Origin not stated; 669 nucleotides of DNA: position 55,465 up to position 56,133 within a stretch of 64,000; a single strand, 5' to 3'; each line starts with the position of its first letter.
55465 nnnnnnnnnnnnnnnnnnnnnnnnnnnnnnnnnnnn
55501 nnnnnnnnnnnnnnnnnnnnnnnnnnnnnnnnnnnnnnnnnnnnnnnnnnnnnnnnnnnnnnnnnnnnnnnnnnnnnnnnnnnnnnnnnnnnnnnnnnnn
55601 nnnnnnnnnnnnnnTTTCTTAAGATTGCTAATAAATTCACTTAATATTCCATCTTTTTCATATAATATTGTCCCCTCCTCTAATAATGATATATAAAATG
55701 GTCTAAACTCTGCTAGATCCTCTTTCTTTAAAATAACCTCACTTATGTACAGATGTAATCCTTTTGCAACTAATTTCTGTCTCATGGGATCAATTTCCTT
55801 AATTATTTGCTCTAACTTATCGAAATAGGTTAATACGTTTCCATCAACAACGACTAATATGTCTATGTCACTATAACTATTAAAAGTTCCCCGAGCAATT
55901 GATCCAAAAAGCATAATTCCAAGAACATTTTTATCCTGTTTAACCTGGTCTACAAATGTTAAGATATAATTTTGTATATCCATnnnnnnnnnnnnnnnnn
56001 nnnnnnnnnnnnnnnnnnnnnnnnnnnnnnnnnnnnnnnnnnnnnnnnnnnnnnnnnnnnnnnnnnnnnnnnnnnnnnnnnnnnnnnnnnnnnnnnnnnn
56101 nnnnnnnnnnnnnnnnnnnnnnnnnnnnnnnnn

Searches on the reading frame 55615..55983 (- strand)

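Call 79: search_protein_families(library=pfam, proteins=[window:55615-55983:-], max_evalue=0.001)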
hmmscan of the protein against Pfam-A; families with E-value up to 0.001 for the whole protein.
window:55615-55983:- (123 aa): 3 families
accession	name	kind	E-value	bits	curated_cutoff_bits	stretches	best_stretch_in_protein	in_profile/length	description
PF01909.29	NTP_transf_2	-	4.9e-14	52.9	21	1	10-75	4-72/93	Nucleotidyltransferase domain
PF18765.7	Polbeta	-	1.6e-10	41.4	26.9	1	14-67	7-58/93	Polymerase beta, Nucleotidyltransferase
PF22600.2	MTPAP-like_central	-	0.00058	20.4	27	1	9-70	31-86/139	Poly(A) RNA polymerase, mitochondrial-like, central palm domain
